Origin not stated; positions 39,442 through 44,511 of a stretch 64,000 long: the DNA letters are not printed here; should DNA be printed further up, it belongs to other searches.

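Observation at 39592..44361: Orphan 1589-aa protein with degenerate GlnD-like HD modules, abutting the ABC operon and visibly more AT-rich than its neighbours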

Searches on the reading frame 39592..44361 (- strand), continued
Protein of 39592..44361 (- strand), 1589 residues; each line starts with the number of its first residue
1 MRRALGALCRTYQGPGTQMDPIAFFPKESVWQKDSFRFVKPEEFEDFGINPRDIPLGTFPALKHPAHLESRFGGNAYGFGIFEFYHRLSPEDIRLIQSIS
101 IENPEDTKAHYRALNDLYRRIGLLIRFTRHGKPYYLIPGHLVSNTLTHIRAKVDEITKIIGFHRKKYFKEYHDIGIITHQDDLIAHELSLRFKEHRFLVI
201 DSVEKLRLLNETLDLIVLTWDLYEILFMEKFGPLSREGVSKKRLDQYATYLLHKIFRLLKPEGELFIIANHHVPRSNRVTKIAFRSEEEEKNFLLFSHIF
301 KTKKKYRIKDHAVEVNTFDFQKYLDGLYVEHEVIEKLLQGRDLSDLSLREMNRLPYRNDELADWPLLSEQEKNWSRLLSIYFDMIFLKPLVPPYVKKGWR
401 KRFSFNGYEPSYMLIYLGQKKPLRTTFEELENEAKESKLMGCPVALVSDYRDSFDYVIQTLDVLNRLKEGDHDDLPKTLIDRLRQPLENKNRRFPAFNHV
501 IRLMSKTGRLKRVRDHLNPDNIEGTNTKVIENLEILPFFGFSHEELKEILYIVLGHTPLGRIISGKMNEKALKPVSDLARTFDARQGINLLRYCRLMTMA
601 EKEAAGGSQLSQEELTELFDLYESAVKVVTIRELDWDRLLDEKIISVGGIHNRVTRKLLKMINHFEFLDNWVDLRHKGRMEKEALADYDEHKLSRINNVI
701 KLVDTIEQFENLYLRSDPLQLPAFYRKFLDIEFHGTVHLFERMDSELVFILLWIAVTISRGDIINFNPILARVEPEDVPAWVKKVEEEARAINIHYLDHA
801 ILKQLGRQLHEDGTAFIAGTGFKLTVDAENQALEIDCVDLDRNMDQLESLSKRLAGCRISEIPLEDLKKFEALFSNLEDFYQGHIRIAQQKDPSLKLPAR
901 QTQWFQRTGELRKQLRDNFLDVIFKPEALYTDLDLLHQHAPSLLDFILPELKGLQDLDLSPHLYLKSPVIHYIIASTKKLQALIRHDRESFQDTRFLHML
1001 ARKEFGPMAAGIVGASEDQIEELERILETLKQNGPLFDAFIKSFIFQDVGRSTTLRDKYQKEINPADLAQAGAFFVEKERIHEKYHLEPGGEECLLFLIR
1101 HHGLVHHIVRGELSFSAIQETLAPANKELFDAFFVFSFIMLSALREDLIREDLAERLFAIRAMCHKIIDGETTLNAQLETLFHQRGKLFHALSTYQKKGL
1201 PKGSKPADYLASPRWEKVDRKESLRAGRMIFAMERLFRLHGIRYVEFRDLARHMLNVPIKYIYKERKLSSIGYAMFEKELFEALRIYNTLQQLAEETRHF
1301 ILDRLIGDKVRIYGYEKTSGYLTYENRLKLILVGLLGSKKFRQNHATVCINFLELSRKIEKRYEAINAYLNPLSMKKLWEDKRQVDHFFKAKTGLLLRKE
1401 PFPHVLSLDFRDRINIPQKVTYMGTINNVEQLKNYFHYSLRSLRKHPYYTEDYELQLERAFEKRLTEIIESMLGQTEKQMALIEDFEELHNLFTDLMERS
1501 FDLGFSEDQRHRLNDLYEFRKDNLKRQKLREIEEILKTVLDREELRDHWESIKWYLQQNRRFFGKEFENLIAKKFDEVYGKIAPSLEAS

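Call 27: find_related_loci(query=A1, collection=genome_contigs, flank=10000)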
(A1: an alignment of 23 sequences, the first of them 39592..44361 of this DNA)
Query A1 (1589 aa) in genome_contigs; peptide patterns used: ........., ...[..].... (x = any residue, [..] = any of these).
311 stretches matched a pattern; 204 encode a relative of the query (tblastn E <= 1e-3); the best 80 are kept; 80 distinct loci.
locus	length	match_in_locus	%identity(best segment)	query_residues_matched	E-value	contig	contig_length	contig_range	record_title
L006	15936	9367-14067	64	15-1585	0e+0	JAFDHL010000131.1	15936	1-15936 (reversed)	MAG: Deltaproteobacteria bacterium isolate Meg22_1214_Bin_234 Meg22_1214_Bin_234_scaffold_33071, whole genome shotgun se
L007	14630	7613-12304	65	19-1582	0e+0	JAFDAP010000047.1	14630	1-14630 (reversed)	MAG: Deltaproteobacteria bacterium isolate AB_3033_Bin_63 AB_3033_Bin_63_scaffold_14157, whole genome shotgun sequence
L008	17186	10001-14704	63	15-1582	0e+0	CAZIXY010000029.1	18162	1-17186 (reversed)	MAG TPA_asm: uncultured Desulfobacteraceae bacterium isolate binchicken_co256_358 genome assembly, contig: NODE_6630_len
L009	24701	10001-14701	64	19-1585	0e+0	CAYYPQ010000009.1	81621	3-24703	MAG TPA_asm: uncultured Desulfobacteraceae bacterium isolate binchicken_co129_900 genome assembly, contig: NODE_542_leng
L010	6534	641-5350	62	19-1588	0e+0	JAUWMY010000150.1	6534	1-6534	MAG: Desulfobacteraceae bacterium isolate CSMAG_2410 CSMAG_2410_k141_78123_length_6534_cov_6.9587, whole genome shotgun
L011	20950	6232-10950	61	17-1589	0e+0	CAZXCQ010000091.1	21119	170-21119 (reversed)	MAG TPA_asm: uncultured Desulfobacteraceae bacterium isolate SRP323688_co1_244 genome assembly, contig: NODE_4202_length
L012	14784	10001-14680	61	25-1583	0e+0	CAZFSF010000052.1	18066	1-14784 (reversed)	MAG TPA_asm: uncultured Desulfobacteraceae bacterium isolate SRP214966_co1_315 genome assembly, contig: NODE_4625_length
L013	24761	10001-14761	60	10-1586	0e+0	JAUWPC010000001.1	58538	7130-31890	MAG: Desulfobacteraceae bacterium isolate CSMAG_2466 CSMAG_2466_k141_640268_length_58538_cov_52.3444, whole genome shotg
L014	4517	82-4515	63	10-1487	0e+0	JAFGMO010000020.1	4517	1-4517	MAG: Candidatus Aminicenantes bacterium isolate Zod_Metabat.480 k87_1626794, whole genome shotgun sequence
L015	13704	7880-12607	60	14-1585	0e+0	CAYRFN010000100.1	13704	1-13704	MAG TPA_asm: uncultured Desulfobacteraceae bacterium isolate SRP323688_co1_105 genome assembly, contig: NODE_6975_length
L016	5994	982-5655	58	19-1576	0e+0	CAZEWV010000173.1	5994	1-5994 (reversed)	MAG TPA_asm: uncultured Eubacteriales bacterium isolate SRP128015_co2_61 genome assembly, contig: NODE_12802_length_5994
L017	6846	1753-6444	59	15-1578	0e+0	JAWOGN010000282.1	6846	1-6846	MAG: Desulfatiglandaceae bacterium isolate BLK6-3.bin.288 k191_930036, whole genome shotgun sequence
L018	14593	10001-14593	59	26-1555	0e+0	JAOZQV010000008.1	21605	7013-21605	MAG: Deltaproteobacteria bacterium isolate GMC6_bin_6_sub GMC6_1764_length_21605_cov_7.445151, whole genome shotgun sequ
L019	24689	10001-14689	58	16-1576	0e+0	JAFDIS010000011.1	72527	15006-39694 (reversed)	MAG: Deltaproteobacteria bacterium isolate Meg22_1618_Bin_163 Meg22_1618_Bin_163_scaffold_394, whole genome shotgun sequ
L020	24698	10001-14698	58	15-1582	0e+0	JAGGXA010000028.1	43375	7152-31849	MAG: Deltaproteobacteria bacterium isolate AUK140 PB_MBMC_094_c_000000000091, whole genome shotgun sequence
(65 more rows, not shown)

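Call 70: search_protein_families(library=padloc, proteins=[window:39592-44307:-], max_evalue=1)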
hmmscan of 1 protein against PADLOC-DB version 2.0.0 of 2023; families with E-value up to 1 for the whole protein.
window:39592-44307:- (1571 aa): 0 families
